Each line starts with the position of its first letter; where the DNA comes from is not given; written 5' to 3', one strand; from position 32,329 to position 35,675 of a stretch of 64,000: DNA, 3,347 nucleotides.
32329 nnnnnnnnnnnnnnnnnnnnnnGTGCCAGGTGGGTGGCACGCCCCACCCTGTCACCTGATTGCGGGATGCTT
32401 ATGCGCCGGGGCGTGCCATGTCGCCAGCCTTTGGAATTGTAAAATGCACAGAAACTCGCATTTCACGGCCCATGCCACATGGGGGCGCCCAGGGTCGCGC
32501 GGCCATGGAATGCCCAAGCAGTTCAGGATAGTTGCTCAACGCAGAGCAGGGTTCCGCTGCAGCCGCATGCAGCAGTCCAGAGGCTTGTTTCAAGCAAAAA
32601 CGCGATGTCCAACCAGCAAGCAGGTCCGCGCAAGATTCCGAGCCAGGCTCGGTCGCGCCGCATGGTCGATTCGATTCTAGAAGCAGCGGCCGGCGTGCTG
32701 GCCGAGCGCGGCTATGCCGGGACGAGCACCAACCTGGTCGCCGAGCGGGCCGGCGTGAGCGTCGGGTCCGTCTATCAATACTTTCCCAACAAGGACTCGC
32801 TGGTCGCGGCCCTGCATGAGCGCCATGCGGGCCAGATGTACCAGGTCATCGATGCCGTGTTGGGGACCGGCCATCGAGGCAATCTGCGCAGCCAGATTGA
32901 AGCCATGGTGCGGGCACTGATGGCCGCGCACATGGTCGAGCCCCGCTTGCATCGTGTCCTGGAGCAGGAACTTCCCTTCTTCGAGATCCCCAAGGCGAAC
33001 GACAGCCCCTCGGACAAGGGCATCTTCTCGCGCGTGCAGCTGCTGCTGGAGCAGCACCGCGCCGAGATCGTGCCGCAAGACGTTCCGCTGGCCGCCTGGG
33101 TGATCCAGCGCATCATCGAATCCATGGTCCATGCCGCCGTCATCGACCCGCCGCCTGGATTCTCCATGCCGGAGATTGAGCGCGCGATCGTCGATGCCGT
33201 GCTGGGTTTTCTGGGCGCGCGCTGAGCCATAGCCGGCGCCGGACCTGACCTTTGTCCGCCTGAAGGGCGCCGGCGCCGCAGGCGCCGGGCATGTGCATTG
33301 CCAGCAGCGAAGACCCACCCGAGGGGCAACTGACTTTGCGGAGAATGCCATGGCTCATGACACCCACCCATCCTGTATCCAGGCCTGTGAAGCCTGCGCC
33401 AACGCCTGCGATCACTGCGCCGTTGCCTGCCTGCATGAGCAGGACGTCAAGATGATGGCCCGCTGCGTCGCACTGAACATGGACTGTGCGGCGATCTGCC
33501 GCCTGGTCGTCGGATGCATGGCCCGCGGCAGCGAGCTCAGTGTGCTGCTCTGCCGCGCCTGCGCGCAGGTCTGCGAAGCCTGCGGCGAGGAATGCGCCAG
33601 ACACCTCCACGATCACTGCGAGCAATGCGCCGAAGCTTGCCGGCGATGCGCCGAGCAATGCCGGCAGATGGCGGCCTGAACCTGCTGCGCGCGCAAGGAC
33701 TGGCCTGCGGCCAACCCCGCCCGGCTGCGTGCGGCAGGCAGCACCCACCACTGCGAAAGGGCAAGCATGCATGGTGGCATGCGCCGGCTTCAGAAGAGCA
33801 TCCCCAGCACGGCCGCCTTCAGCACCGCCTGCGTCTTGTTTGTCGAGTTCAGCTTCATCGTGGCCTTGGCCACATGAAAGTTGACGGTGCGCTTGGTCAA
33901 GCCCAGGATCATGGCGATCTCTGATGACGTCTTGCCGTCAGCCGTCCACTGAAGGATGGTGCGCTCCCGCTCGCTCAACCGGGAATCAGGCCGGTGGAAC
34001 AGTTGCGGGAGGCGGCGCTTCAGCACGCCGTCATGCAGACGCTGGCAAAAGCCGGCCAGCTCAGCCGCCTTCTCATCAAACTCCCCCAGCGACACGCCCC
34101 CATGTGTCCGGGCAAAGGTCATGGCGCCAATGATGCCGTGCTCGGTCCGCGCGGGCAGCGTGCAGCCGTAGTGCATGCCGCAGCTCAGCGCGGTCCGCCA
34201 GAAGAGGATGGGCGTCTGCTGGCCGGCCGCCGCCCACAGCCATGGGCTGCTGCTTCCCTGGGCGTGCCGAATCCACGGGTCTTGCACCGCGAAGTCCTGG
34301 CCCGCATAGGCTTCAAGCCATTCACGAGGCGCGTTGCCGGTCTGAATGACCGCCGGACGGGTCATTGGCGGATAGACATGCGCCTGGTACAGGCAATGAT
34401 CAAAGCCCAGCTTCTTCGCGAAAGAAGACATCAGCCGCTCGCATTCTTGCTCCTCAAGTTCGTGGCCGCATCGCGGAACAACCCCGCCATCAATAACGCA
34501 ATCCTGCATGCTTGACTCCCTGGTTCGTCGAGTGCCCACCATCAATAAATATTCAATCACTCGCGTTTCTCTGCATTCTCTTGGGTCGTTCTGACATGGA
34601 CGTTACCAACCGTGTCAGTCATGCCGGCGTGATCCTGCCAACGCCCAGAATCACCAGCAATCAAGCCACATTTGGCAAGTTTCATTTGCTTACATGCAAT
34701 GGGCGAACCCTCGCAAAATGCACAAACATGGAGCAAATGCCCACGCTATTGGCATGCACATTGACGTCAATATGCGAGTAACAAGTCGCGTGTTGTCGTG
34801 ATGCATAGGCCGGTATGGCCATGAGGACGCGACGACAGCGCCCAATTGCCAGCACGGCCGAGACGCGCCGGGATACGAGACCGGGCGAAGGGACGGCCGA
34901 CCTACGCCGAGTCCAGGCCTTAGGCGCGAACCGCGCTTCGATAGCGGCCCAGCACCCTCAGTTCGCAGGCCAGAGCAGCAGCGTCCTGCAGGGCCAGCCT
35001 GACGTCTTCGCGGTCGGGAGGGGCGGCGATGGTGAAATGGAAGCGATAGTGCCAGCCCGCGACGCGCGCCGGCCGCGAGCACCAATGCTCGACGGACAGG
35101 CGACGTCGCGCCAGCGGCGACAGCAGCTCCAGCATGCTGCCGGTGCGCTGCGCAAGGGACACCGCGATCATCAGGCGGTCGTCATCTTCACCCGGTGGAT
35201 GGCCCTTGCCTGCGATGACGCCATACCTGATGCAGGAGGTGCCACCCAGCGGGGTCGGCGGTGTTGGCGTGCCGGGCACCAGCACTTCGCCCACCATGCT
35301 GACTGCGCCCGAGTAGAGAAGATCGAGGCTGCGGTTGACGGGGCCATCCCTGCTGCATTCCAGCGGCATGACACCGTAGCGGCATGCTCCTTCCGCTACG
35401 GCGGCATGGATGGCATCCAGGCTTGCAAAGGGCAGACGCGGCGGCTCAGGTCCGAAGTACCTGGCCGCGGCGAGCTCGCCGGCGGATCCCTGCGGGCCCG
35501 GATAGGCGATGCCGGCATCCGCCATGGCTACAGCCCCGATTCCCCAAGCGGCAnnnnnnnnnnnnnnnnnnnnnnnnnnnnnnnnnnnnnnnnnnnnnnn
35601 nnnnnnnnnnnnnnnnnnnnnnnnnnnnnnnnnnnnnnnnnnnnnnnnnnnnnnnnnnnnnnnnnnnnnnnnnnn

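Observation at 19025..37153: Putative sulfur-tropone/tropolone biosynthetic gene cluster with an unfamiliar gene set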

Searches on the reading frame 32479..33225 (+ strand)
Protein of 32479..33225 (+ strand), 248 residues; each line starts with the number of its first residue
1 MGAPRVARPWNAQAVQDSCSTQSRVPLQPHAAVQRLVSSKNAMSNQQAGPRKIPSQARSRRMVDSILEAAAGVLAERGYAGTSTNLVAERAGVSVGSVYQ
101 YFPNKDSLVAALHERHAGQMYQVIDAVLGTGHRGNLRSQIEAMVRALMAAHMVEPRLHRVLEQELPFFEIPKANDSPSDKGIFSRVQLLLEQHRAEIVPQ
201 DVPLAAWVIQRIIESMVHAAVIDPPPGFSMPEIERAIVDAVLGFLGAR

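Call 6: search_protein_families(library=pfam, proteins=[window:32479-33225:+])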
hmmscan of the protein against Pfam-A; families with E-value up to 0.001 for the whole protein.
window:32479-33225:+ (248 aa): 2 families
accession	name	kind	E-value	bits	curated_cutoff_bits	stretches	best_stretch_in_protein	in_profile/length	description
PF00440.29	TetR_N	-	4.6e-18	65.2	24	1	66-112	1-47/47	Bacterial regulatory proteins, tetR family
PF17918.6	TetR_C_15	-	1.4e-14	55.1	26.8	1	136-243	2-106/108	Tetracyclin repressor-like, C-terminal domain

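Call 87: search_protein_families(library=ncbifam, proteins=[window:32479-33225:+], max_evalue=0.000001)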
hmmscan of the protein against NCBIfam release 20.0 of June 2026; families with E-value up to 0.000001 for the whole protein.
window:32479-33225:+ (248 aa): 9 families
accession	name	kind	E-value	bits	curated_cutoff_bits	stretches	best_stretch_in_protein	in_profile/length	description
NF041196.1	ScbR_bind_reg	equivalog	3.4e-15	56.7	150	1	56-141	1-85/191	ScbR family autoregulator-binding transcription factor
NF053878.1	FATransRegFadRBac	equivalog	7.9e-10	38.8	200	1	64-150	6-90/190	fatty acid metabolism transcriptional regulator FadR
NF053731.1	TransRegFasRMycb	equivalog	9.4e-10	38.6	330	1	58-147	9-95/199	HTH-type transcriptional activator FasR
TIGR03384.1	betaine_BetI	equivalog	1.6e-09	37.7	201.3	1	64-157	11-102/189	choline-binding transcriptional repressor BetI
NF051852.1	efflux_TF_MtrR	exception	7.4e-09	35.7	280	1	61-242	10-198/205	multidrug efflux system transcriptional repressor MtrR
NF037937.1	septum_RefZ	equivalog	1e-08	35.3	180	1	64-165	2-103/195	forespore capture DNA-binding protein RefZ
NF050111.1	TransRegSACE7040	equivalog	8.1e-08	32.4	250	1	64-162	4-100/186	SACE_7040 family transcriptional regulator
NF001978.0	PRK00767.1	equivalog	1.3e-07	31.6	118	1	65-154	13-101/197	transcriptional regulator BetI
NF033703.1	transcr_KstR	equivalog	1.8e-07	30.9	280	0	58-126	8-72/185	cholesterol catabolism transcriptional regulator KstR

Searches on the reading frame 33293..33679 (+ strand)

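Call 6: search_protein_families(library=pfam, proteins=[window:33293-33679:+])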
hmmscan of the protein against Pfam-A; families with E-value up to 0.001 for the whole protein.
window:33293-33679:+ (128 aa): 1 family
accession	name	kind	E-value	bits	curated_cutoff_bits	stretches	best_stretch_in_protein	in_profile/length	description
PF03860.21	DUF326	-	9.7e-08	32.2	20.4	1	106-126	1-21/21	Domain of Unknown Function (DUF326)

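Call 87: search_protein_families(library=ncbifam, proteins=[window:33350-33679:+], max_evalue=0.000001)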
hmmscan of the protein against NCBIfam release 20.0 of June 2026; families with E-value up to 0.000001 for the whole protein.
window:33350-33679:+ (109 aa): 1 family
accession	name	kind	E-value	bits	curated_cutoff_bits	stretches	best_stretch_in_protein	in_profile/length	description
TIGR04401.1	TAT_Cys_rich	subfamily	4.1e-08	33.5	100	1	5-106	52-150/151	Csp1 family four helix bundle copper storage protein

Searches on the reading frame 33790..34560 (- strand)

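Call 6: search_protein_families(library=pfam, proteins=[window:33790-34560:-])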
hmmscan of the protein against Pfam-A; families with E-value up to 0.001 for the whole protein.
window:33790-34560:- (256 aa): 4 families
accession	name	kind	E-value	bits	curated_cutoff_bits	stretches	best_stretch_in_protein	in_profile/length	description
PF03472.21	Autoind_bind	-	2e-24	86.2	23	1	37-177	2-147/149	Autoinducer binding domain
PF00196.25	GerE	-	1.4e-18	66.6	23.5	1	194-248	2-56/57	Bacterial regulatory proteins, luxR family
PF08281.18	Sigma70_r4_2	-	6.8e-06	26.1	25.7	1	194-237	10-54/54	Sigma-70, region 4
PF04545.22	Sigma70_r4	-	6.2e-05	22.9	24.1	1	194-237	4-48/50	Sigma-70, region 4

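Call 87: search_protein_families(library=ncbifam, proteins=[window:33790-34560:-], max_evalue=0.000001)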
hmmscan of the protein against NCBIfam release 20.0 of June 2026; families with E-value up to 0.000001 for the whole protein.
window:33790-34560:- (256 aa): 8 families
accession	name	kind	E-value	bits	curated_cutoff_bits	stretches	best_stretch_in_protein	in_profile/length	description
NF007561.1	PRK10188.1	equivalog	7.8e-29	100.7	350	1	42-254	28-239/240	quorum-sensing transcriptional regulator SdiA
TIGR03541.1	reg_near_HchA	equivalog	1.5e-17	63.9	215.6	1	41-253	21-230/232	PA1136 family autoinducer-binding transcriptional regulator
NF010444.1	PRK13870.1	equivalog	3.8e-13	49.5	250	1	40-245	21-224/234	autoinducer-binding transcriptional regulator TraR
NF047403.1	TransRegVisR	equivalog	9.9e-13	48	300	1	192-254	156-218/220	transcriptional regulator VisR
TIGR03020.2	EpsA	equivalog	1.4e-12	47.8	170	1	192-249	188-245/247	XrtB/PEP-CTERM-associated transcriptional regulator EpsA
NF047402.1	TransRegVisN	equivalog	1.4e-09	37.6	250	1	192-245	183-236/246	transcriptional regulator VisN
NF047785.1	respo_reg_MadR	equivalog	4e-08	32.9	300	1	191-254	145-208/209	MadR family response regulator transcription factor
NF052366.1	photon_PedR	equivalog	2.7e-07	30.7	120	1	194-246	2-54/74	photosynthetic electron transport-dependent transcriptional regulator PedR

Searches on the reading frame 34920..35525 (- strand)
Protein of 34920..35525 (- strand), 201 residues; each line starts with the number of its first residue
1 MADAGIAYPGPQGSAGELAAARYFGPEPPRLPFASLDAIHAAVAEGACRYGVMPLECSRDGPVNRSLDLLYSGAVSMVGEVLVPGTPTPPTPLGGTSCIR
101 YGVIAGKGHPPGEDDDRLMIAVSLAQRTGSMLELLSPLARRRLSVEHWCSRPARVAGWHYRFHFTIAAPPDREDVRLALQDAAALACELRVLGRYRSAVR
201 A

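Call 6: search_protein_families(library=pfam, proteins=[window:34920-35525:-])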
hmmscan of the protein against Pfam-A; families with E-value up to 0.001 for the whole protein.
window:34920-35525:- (201 aa): 1 family
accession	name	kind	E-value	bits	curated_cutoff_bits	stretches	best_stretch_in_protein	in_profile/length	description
PF00800.23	PDT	-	2.9e-14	53.7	25.2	1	6-84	1-79/181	Prephenate dehydratase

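Call 7: search_protein_families(library=ncbifam, proteins=[window:34920-35525:-], max_evalue=0.00001)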
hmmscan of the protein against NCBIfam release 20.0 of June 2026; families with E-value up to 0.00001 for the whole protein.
window:34920-35525:- (201 aa): 3 families
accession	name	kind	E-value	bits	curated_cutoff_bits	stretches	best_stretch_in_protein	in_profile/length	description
NF008865.0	PRK11898.1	equivalog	8.5e-21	74.3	219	2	5-83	3-85/284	prephenate dehydratase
NF007910.0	PRK10622.1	equivalog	2.7e-13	49.6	577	1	3-84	103-187/386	bifunctional chorismate mutase/prephenate dehydratase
NF008866.0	PRK11899.1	equivalog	8.7e-10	38.3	359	0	4-83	6-84/283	prephenate dehydratase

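Call 61: find_homologous_proteins(query=window:34920-35525:-, max_evalue=0.00001)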
Query window:34920-35525:- (201 aa): 9 proteins with E <= 0.00001 among 2507 candidates.
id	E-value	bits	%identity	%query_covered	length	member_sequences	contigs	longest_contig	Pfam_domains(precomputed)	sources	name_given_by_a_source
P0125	1.2e-129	448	100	100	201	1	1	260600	PF00800.24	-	-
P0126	2.0e-85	304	72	100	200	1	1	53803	PF00800.24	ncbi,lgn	-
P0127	2.2e-82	294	70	100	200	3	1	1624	PF00800.24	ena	-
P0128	2.4e-62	228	59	100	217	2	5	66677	PF00800.24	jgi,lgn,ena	-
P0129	2.5e-58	215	57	91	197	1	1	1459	PF00800.24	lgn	-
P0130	5.8e-54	201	54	89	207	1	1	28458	PF00800.24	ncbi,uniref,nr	ncbi:hypothetical protein H5407_21625 [Mitsuaria sp. WAJ17]|uniref:prephenate dehydratase domain-con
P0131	1.2e-44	171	48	94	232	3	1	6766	PF00800.24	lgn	-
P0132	7.1e-43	165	54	80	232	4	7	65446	PF00800.24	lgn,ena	-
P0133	1.4e-40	157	46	94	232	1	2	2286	PF00800.24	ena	-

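Call 67: search_solved_structures(query=A2, max_evalue=0.01, show_alignments=1)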
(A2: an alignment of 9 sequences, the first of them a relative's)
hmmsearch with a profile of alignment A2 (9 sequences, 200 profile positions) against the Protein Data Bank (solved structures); distinct sequences matched with E-value up to 0.01: 6.
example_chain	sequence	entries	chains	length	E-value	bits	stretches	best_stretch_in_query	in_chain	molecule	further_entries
2qmx_A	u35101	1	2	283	1.7e-15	60.4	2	108-194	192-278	Prephenate dehydratase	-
3mwb_A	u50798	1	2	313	5.1e-12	49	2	93-197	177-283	Prephenate dehydratase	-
6vh5_A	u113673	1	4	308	2.2e-08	37.2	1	1-85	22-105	Prephenate dehydratase:Amino acid-binding ACT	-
2qmw_A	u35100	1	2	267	2.6e-08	36.9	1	8-81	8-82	Prephenate dehydratase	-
4lub_A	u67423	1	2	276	6.9e-08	35.6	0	111-195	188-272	Putative prephenate dehydratase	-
3luy_A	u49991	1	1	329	0.0012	21.7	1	102-190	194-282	Probable chorismate mutase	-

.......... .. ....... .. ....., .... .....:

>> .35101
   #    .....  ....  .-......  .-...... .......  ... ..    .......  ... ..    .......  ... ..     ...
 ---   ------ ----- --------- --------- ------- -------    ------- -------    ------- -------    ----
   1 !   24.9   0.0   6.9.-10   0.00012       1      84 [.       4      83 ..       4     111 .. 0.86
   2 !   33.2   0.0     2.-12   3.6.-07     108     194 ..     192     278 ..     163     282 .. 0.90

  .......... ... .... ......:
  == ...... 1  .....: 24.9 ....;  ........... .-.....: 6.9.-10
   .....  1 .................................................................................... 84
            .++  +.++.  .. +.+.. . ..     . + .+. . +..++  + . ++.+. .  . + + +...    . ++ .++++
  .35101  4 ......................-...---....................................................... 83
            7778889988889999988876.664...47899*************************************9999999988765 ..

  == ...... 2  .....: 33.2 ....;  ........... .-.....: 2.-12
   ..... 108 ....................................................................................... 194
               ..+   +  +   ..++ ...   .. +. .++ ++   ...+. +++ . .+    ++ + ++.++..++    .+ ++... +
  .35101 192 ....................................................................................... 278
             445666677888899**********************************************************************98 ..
